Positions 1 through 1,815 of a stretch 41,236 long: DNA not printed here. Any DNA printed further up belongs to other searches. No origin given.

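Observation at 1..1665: Edge ORF missing from the track: cytoplasmic reductive-dehalogenase homologue with an internally duplicated core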

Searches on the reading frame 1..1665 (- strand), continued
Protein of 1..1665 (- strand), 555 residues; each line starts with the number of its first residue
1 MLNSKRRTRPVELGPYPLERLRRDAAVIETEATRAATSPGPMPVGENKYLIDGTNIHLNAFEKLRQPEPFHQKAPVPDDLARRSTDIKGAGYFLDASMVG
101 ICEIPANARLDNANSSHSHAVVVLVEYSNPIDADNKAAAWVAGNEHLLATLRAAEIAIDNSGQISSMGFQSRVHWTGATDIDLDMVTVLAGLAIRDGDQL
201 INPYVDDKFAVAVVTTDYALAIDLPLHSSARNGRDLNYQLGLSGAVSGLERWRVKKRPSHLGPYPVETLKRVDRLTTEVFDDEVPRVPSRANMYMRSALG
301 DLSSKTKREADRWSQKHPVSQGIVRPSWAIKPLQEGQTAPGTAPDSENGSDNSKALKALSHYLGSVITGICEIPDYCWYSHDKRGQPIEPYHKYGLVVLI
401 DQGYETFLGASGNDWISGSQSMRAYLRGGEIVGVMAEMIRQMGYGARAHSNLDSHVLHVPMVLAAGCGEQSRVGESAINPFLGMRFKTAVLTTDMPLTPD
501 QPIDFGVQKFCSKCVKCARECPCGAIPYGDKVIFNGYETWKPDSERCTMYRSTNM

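Call 32: search_solved_structures(query=L002:10001-12175:+, max_evalue=0.00001, show_alignments=1)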
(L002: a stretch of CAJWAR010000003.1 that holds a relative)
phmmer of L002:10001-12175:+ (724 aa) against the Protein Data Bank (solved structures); distinct sequences matched with E-value up to 0.00001: 5.
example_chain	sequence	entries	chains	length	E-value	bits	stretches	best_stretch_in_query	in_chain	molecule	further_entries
4ras_A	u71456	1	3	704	1.6e-163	548.8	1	6-704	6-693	Oxidoreductase, NAD-binding/iron-sulfur cluster-binding protein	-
6zxu_A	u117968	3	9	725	2.2e-163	548.4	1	6-704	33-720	Oxidoreductase, NAD-binding/iron-sulfur cluster-binding protein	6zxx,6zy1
6zy0_A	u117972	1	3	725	7.7e-163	546.6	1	6-704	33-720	Oxidoreductase, NAD-binding/iron-sulfur cluster-binding protein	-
4uqu_A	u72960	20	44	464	1.9e-26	95.6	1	436-615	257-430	TETRACHLOROETHENE REDUCTIVE DEHALOGENASE CATALYTIC SUBUNIT PCEA | TETRACHLOROETHENE REDUCTIVE DEHALOGENASE CATALYTIC SUBUNIT | Tetrachloroethene reductive dehal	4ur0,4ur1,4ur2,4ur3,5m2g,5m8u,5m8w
8q4h_A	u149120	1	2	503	1.8e-22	82.5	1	396-578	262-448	Tetrachloroethene reductive dehalogenase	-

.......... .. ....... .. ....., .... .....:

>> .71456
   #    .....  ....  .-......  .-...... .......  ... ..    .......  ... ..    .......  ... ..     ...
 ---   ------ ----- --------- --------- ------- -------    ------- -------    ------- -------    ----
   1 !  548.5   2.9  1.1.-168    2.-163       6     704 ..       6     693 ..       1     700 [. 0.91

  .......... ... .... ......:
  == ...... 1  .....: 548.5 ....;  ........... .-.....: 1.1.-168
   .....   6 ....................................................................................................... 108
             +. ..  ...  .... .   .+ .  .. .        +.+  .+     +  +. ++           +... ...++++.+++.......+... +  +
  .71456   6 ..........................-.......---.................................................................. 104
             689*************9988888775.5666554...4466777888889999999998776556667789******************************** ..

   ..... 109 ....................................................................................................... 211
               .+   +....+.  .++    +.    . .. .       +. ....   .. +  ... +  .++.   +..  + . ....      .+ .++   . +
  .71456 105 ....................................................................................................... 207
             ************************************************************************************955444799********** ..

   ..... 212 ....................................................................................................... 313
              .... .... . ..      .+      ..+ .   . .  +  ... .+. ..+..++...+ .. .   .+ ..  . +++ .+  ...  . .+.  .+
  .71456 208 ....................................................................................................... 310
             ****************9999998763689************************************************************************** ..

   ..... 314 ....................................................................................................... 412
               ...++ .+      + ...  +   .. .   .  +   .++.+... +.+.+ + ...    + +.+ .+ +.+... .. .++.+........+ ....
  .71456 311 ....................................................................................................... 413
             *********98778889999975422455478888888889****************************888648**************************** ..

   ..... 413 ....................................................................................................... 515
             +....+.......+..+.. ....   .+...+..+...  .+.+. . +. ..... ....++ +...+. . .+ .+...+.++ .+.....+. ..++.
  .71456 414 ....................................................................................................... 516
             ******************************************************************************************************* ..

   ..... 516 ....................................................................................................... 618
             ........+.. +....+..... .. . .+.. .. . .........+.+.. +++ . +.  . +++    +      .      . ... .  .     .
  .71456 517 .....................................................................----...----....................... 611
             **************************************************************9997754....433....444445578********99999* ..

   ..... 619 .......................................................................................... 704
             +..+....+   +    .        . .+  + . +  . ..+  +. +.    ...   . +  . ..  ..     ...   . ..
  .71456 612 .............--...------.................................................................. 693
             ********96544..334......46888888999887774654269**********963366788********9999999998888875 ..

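Call 34: find_encoding_contigs(protein=P0016, flank=8000, max_places=2)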
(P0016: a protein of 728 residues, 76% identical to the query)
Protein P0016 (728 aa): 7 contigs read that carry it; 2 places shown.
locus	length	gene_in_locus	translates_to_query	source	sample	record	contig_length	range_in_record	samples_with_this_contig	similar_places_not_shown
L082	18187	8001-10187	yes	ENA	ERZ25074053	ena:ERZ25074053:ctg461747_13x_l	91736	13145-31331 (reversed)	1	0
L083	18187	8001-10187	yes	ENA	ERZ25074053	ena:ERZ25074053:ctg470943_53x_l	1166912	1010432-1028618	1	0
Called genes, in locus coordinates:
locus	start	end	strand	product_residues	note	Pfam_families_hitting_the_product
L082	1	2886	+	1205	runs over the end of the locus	PF05378:Hydant_A_N, PF01968:Hydantoinase_A, PF19278:Hydant_A_C, PF02538:Hydantoinase_B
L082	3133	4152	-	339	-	PF12760:Zn_ribbon_IS1595, PF12762:DDE_Tnp_IS1595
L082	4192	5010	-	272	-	PF12762:DDE_Tnp_IS1595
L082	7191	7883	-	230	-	-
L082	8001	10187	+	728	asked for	PF12838:Fer4_7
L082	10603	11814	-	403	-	PF02771:Acyl-CoA_dh_N, PF08028:Acyl-CoA_dh_2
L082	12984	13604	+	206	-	-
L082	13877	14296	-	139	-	-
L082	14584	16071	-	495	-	PF00890:FAD_binding_2, PF01266:DAO, PF03486:HI0933_like (faint), PF07992:Pyr_redox_2 (weak), PF12831:FAD_oxidored (weak)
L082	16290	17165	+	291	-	PF02668:TauD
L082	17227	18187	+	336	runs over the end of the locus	PF04909:Amidohydro_2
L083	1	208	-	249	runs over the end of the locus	PF00392:GntR, PF07702:UTRA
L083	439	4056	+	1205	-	PF05378:Hydant_A_N, PF01968:Hydantoinase_A, PF19278:Hydant_A_C, PF02538:Hydantoinase_B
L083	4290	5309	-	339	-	PF12760:Zn_ribbon_IS1595, PF12762:DDE_Tnp_IS1595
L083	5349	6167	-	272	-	PF12762:DDE_Tnp_IS1595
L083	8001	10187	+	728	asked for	PF12838:Fer4_7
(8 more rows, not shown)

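Call 35: find_encoding_contigs(protein=P0048, flank=8000, max_places=2)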
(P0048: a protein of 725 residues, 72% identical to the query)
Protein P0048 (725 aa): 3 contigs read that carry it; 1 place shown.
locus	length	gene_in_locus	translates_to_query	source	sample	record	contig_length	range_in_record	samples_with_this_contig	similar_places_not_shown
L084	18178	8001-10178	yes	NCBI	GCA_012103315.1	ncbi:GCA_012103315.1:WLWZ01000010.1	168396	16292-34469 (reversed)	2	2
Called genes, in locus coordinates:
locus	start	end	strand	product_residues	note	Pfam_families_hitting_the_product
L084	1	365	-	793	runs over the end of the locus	PF06808:DctM, PF11874:DUF3394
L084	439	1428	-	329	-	PF16868:NMT1_3, PF09084:NMT1 (faint)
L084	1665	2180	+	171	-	PF00156:Pribosyltran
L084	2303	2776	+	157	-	-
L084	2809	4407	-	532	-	PF20695:UbiD_N, PF01977:UbiD, PF20696:UbiD_C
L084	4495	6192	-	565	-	PF00732:GMC_oxred_N, PF00890:FAD_binding_2 (faint), PF05199:GMC_oxred_C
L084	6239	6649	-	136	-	PF04304:DUF454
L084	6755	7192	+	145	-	PF05099:TerB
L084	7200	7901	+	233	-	PF13641:Glyco_tranf_2_3 (weak), PF00535:Glycos_transf_2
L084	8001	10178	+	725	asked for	PF12838:Fer4_7 (weak), PF13484:Fer4_16 (faint)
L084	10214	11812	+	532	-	PF00501:AMP-binding, PF13193:AMP-binding_C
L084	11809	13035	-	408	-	PF07690:MFS_1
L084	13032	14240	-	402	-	PF07690:MFS_1, PF05977:MFS_3 (weak), PF07690:MFS_1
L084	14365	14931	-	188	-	-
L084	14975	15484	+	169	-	PF00903:Glyoxalase, PF13669:Glyoxalase_4, PF18029:Glyoxalase_6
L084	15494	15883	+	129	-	PF01042:Ribonuc_L-PSP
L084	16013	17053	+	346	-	-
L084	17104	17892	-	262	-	PF00561:Abhydrolase_1, PF00975:Thioesterase (faint), PF07819:PGAP1 (faint), PF12146:Hydrolase_4, PF12697:Abhydrolase_6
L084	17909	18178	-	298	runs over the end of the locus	PF02729:OTCace_N, PF00185:OTCace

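Call 36: find_encoding_contigs(protein=P0091, flank=8000, max_places=2)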
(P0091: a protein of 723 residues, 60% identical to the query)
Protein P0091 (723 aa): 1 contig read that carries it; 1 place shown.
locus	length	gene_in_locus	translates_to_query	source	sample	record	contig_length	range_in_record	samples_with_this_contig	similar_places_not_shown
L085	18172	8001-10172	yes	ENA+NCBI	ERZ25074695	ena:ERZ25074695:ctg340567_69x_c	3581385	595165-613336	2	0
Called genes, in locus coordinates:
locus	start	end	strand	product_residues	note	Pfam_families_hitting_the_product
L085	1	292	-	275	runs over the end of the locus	PF14819:QueF_N, PF14489:QueF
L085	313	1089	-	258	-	PF01061:ABC2_membrane, PF12698:ABC2_membrane_3 (weak)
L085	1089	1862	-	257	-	PF01061:ABC2_membrane, PF12698:ABC2_membrane_3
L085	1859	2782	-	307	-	PF00005:ABC_tran, PF13304:AAA_21 (weak)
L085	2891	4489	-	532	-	PF00501:AMP-binding, PF13193:AMP-binding_C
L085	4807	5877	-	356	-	PF11563:Protoglobin, PF00990:GGDEF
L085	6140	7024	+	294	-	PF01842:ACT (faint), PF00551:Formyl_trans_N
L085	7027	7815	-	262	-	PF09339:HTH_IclR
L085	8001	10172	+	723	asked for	PF12838:Fer4_7 (weak)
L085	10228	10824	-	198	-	PF02525:Flavodoxin_2, PF03358:FMN_red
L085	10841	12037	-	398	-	PF06965:Na_H_antiport_1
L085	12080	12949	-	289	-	PF00483:NTP_transferase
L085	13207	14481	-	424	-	PF02353:CMAS, PF13489:Methyltransf_23, PF08241:Methyltransf_11, PF08242:Methyltransf_12, PF13649:Methyltransf_25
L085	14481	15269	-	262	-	PF07103:DUF1365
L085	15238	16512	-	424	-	PF01266:DAO (weak), PF01593:Amino_oxidase, PF13450:NAD_binding_8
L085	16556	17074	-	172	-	PF08212:Lipocalin_2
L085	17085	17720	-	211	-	PF19630:DUF6134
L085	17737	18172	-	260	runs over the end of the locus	PF06966:DUF1295, PF02544:Steroid_dh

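Call 53: predict_structure(alignment_id=A2)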
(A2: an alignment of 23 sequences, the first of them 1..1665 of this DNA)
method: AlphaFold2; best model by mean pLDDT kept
length: 555 residues; sequences in the alignment: 23
mean_pLDDT: 83.8   pTM: 0.88
mean pLDDT of the five models: 83.8, 81.6, 79.0, 77.5, 76.1
residues with pLDDT >= 90: 262; 70-90: 194; 50-70: 74; < 50: 25
segments of 3 or more residues with pLDDT < 50: 309-314, 405-416
pLDDT, mean of each block of 10 residues (from residue 1): 65 86 94 84 84 94 91 87 90 92 93 85 96 94 95 97 92 94 96 91 95 97 94 87 85 89 89 85 67 52 54 58 84 91 90 98 96 90 76 96 52 48 88 97 93 82 91 71 85 97 78 65 68 74 63 48
secondary structure, 60 per line:
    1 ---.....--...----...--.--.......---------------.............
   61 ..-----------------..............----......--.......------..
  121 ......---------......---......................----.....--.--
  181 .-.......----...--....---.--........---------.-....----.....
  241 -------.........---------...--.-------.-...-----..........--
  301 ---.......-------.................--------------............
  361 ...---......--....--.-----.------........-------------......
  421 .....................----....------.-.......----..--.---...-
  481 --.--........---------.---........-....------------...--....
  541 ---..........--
elements in order: H4-8 H26-32 H48-62 H80-93 E98-103 E119-126 H136-141 H145-166 E171-175 H183-189 E194-196 E199-202 E209-216 H228-231 H236-240 H248-256 H289-298 H304-310 H318-334 H349-363 E367-372 E394-401 H415-441 E446-449 H458-464 E477-479 E486-493 H507-514 H516-519 E532-534 E537-540 H544-553

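Call 57: search_solved_structures(query=L002:12177-13172:-, max_evalue=0.01)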
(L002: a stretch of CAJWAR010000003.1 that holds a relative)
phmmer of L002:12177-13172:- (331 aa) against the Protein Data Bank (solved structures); distinct sequences matched with E-value up to 0.01: 1.
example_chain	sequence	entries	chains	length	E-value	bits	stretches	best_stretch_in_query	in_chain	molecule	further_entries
9jp7_A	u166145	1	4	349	1.3e-71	244.7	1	1-330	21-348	4,5-dihydroxyphthalate decarboxylase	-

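Call 58: fold_search(model_id=the predicted structure, library=pdb)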
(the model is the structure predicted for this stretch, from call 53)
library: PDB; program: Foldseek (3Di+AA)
matches with E <= 10: 126; with E <= 0.001: 41
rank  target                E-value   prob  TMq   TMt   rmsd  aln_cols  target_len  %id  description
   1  4ras_B                4.3e-56  1.00  0.90  0.73   3.4       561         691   44  Reductive dehalogenase structure suggests a mechanism for B12-dependent dehalogenation (released 2014-10-15)
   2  4ras_A                4.3e-56  1.00  0.90  0.72   3.4       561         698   44  Reductive dehalogenase structure suggests a mechanism for B12-dependent dehalogenation (released 2014-10-15)
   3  6zxx_C                4.6e-56  1.00  0.90  0.72   3.4       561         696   44  Catabolic reductive dehalogenase NpRdhA, N-terminally tagged. (released 2020-09-16)
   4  6zxx_B                8.2e-56  1.00  0.90  0.72   3.4       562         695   44  Catabolic reductive dehalogenase NpRdhA, N-terminally tagged. (released 2020-09-16)
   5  6zxx_A                1.6e-55  1.00  0.90  0.72   3.4       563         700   44  Catabolic reductive dehalogenase NpRdhA, N-terminally tagged. (released 2020-09-16)
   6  6zy1_C                2.2e-55  1.00  0.88  0.71   3.6       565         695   45  Catabolic reductive dehalogenase NpRdhA, N-terminally tagged in complex with 3-bromo-4-hydroxybenzoic acid (released 2020-09-16)
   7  4ras_C                3.1e-55  1.00  0.89  0.72   3.4       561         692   44  Reductive dehalogenase structure suggests a mechanism for B12-dependent dehalogenation (released 2014-10-15)
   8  6zy0_A                3.3e-55  1.00  0.89  0.72   3.4       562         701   44  Catabolic reductive dehalogenase NpRdhA, N-terminally tagged, K488Q variant (released 2020-09-16)
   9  6zy0_C                5.2e-55  1.00  0.89  0.72   3.4       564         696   44  Catabolic reductive dehalogenase NpRdhA, N-terminally tagged, K488Q variant (released 2020-09-16)
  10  6zxu_A                5.5e-55  1.00  0.90  0.72   3.3       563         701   44  Catabolic reductive dehalogenase NpRdhA, N-terminally tagged. (released 2020-09-16)
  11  6zxu_C                9.2e-55  1.00  0.88  0.72   3.5       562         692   45  Catabolic reductive dehalogenase NpRdhA, N-terminally tagged. (released 2020-09-16)
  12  6zy0_B                1.3e-54  1.00  0.89  0.72   3.4       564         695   44  Catabolic reductive dehalogenase NpRdhA, N-terminally tagged, K488Q variant (released 2020-09-16)
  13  6zxu_B                1.6e-54  1.00  0.90  0.73   3.4       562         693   44  Catabolic reductive dehalogenase NpRdhA, N-terminally tagged. (released 2020-09-16)
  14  6zy1_B                1.7e-54  1.00  0.90  0.72   3.4       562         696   44  Catabolic reductive dehalogenase NpRdhA, N-terminally tagged in complex with 3-bromo-4-hydroxybenzoic acid (released 2020-09-16)
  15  4ur3_F                1.2e-12  1.00  0.33  0.42   4.9       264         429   24  Crystal structure of the PCE reductive dehalogenase from S. multivorans P2(1) crystal form (released 2014-10-15)
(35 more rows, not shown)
